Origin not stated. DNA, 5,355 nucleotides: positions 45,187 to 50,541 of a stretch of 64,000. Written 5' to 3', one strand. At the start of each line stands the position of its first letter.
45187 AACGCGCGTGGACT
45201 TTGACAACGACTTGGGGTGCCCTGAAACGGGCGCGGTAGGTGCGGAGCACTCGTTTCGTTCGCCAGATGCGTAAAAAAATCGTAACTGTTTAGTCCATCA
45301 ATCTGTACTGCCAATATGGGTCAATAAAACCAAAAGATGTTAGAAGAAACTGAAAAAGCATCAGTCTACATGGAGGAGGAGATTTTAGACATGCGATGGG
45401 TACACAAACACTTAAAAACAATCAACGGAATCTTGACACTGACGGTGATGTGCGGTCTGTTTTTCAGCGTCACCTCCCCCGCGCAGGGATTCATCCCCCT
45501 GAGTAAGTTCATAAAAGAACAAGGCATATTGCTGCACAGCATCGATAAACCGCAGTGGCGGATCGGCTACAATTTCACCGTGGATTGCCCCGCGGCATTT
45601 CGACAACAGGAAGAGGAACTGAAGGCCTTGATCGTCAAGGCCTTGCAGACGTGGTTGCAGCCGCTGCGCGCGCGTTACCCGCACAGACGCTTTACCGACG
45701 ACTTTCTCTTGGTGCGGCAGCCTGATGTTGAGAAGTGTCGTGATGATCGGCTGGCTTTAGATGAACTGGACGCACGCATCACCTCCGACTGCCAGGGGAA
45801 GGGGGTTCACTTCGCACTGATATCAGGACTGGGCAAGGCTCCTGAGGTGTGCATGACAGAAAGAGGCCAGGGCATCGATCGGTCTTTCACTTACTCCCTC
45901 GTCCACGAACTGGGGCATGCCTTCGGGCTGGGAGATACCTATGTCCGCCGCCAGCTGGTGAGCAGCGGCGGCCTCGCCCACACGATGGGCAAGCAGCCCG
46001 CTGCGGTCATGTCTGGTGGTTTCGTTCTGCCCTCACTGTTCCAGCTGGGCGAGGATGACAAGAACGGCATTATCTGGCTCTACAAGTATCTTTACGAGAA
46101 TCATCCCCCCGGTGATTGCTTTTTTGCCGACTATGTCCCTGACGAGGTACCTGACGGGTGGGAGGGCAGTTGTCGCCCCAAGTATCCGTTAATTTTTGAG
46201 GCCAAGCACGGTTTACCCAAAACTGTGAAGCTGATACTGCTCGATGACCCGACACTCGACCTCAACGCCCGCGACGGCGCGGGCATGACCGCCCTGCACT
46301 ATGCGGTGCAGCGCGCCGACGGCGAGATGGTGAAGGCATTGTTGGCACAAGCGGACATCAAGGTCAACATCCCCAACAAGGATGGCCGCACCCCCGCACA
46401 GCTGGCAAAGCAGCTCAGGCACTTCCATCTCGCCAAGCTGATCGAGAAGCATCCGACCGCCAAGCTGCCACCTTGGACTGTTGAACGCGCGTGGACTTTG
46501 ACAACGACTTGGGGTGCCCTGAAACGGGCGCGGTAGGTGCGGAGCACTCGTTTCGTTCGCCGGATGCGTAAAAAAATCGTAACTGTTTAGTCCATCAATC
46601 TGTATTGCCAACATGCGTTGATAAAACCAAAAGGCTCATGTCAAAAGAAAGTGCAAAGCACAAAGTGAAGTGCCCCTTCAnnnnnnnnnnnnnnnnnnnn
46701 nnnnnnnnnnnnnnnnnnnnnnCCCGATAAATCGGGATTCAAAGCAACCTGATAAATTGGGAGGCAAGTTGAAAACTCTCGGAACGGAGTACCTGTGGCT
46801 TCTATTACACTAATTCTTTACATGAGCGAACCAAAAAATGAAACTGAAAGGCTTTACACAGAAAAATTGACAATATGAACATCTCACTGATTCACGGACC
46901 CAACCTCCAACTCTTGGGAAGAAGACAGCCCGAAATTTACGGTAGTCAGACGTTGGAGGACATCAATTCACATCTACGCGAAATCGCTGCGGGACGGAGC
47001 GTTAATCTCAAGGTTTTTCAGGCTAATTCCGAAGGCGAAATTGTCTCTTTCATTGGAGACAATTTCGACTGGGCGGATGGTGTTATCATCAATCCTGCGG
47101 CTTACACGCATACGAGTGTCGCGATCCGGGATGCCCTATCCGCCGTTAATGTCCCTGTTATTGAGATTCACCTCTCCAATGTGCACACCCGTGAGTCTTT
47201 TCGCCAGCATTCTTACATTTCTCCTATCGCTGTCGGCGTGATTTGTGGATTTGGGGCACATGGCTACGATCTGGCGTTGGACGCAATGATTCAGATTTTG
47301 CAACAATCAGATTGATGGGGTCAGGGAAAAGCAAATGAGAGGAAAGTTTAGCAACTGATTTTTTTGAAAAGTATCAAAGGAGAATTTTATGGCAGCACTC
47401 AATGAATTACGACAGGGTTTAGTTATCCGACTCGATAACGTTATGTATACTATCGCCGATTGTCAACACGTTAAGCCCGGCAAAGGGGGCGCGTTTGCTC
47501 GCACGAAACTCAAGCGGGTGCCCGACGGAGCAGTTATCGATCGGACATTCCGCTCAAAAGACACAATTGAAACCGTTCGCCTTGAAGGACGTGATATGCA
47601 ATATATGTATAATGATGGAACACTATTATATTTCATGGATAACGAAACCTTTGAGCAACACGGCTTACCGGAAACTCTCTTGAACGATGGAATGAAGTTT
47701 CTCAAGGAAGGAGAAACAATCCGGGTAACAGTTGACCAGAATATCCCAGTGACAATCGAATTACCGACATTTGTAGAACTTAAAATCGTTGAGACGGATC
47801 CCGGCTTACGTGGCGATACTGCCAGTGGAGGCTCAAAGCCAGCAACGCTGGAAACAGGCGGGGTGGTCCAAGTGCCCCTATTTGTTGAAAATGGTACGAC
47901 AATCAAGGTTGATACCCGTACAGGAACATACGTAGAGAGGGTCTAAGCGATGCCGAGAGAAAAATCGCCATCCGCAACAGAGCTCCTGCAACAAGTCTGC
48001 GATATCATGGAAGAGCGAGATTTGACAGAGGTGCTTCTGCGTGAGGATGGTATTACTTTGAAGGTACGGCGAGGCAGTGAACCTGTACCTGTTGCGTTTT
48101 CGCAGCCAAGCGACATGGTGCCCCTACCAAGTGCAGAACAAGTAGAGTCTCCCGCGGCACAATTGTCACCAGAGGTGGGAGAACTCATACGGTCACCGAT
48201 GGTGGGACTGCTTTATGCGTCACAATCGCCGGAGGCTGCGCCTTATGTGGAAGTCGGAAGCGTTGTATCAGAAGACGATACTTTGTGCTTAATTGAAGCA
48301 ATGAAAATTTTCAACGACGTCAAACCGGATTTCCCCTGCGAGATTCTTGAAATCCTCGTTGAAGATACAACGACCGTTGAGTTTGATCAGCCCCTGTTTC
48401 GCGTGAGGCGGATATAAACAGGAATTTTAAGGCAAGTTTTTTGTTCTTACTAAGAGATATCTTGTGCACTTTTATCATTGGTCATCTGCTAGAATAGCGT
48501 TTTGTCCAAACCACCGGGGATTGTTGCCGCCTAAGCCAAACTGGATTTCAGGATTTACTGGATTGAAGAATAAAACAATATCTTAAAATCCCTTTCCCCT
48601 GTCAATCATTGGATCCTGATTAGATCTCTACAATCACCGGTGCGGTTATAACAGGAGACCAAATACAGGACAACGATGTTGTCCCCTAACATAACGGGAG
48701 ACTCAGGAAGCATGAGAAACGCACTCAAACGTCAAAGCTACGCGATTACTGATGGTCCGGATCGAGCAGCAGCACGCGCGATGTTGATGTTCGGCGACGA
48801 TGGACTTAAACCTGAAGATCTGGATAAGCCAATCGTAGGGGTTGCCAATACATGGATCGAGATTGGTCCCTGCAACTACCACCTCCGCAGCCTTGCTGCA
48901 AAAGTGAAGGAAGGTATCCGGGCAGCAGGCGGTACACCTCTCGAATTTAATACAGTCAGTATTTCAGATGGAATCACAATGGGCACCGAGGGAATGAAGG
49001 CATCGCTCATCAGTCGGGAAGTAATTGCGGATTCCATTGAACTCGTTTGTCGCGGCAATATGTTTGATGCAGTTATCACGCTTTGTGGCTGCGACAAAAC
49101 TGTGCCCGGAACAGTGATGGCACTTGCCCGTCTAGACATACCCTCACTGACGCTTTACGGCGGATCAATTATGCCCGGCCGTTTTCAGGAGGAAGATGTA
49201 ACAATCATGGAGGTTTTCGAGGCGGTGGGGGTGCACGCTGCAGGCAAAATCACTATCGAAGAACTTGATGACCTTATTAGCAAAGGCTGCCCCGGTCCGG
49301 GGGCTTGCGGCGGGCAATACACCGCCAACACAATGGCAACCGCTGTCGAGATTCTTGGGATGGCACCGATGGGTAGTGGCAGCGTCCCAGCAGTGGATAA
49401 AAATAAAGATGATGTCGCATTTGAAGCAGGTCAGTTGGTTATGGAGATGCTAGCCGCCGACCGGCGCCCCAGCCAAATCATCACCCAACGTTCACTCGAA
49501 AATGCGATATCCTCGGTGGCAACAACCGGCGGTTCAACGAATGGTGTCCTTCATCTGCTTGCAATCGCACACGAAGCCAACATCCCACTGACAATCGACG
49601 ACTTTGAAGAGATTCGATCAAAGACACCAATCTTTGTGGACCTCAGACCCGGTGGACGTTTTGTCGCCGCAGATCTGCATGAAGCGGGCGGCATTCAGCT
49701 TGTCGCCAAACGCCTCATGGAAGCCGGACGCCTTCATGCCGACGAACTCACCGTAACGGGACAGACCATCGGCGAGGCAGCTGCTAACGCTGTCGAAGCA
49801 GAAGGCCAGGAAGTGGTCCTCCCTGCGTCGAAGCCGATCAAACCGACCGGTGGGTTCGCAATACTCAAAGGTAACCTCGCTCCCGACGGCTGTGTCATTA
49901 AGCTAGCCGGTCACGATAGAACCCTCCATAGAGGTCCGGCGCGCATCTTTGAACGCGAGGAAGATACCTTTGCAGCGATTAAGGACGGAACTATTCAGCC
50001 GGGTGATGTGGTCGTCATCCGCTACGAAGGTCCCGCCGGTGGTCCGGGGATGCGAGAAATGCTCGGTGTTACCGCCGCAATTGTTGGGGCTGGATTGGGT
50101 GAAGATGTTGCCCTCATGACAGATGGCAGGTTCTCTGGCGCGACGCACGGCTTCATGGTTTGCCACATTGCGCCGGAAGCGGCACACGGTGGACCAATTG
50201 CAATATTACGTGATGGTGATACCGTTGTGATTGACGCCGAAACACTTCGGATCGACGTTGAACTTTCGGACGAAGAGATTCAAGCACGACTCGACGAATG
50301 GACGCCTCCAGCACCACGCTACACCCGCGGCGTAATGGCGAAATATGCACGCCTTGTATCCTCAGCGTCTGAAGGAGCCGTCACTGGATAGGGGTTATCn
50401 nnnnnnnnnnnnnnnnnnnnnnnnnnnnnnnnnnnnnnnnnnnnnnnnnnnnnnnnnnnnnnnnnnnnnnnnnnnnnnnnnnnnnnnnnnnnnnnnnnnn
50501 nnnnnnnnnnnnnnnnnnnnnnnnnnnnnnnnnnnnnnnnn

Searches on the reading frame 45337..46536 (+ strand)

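Call 6: search_protein_families(library=pfam, proteins=[window:45337-46536:+], max_evalue=0.0001)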
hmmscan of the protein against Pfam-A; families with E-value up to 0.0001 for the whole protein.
window:45337-46536:+ (399 aa): 4 families
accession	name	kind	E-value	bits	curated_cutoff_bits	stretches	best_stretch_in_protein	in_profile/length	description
PF12796.13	Ank_2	-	9.2e-10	39.4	27.3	1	286-369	2-79/90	Ankyrin repeats (3 copies)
PF13637.12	Ank_4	-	7.6e-09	36.1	22.7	1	296-336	12-50/50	Ankyrin repeats (many copies)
PF13857.12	Ank_5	-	5.9e-08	33.4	27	1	304-357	5-56/56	Ankyrin repeats (many copies)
PF00023.36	Ank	-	1.1e-07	32.2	21.1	1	316-348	2-33/33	Ankyrin repeat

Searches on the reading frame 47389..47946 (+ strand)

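Call 63: search_protein_families(library=pfam, proteins=[window:47389-47946:+], max_evalue=0.1)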
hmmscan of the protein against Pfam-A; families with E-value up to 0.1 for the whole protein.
window:47389-47946:+ (185 aa): 5 families
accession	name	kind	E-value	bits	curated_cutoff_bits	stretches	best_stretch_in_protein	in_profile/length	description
PF09285.17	Elong-fact-P_C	-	1.2e-28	99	25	1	129-184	1-56/56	Elongation factor P, C-terminal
PF08207.18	EFP_N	-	3.5e-22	78.6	23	1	5-59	3-57/58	Elongation factor P (EF-P) KOW-like domain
PF01132.26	EFP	-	1e-18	67.4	27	1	68-118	1-51/54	Elongation factor P (EF-P) OB domain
PF00789.26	UBX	-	0.03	15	21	1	43-64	12-33/82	UBX domain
PF15608.11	PELOTA_1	-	0.033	14.4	25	1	19-52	13-45/81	PELOTA RNA binding domain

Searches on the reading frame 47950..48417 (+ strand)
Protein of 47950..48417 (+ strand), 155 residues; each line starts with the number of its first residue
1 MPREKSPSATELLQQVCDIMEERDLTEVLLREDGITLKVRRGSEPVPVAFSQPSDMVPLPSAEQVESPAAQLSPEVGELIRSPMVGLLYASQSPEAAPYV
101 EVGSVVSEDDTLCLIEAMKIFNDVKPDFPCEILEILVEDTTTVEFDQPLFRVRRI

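Call 63: search_protein_families(library=pfam, proteins=[window:47950-48417:+], max_evalue=0.1)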
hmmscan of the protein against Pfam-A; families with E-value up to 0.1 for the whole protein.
window:47950-48417:+ (155 aa): 1 family
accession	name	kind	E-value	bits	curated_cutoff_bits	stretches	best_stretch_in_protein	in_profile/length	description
PF00364.28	Biotin_lipoyl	-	5e-14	52.3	22.1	1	80-151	3-72/73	Biotin-requiring enzyme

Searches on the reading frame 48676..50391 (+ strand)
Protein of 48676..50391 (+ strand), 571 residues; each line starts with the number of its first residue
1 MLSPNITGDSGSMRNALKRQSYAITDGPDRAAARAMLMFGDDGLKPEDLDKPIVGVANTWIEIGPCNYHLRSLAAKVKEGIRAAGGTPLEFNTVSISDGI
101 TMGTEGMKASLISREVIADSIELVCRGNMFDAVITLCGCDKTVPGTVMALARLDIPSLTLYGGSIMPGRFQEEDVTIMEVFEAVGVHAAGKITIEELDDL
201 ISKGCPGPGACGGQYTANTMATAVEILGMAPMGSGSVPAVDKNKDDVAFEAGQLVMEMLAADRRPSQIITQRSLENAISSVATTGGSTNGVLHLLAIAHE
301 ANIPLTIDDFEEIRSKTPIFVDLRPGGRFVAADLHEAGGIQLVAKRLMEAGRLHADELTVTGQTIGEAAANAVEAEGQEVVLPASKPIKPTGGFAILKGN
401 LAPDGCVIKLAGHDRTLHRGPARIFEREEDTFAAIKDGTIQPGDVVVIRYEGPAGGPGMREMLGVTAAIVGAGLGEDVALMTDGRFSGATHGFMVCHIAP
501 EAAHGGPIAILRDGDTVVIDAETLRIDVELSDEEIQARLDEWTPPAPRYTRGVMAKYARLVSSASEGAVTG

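Call 6: search_protein_families(library=pfam, proteins=[window:48676-50391:+], max_evalue=0.0001)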
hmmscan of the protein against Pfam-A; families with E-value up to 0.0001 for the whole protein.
window:48676-50391:+ (571 aa): 2 families
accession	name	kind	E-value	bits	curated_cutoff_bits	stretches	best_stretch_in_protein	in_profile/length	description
PF00920.27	ILVD_EDD_N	-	2.3e-124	415.1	27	1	51-367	1-315/316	Dihydroxy-acid/6-phosphogluconate dehydratase N-terminal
PF24877.1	ILV_EDD_C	-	2.5e-75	252.5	27.7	1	379-568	1-191/191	Dihydroxy-acid/6-phosphogluconate dehydratase C-terminal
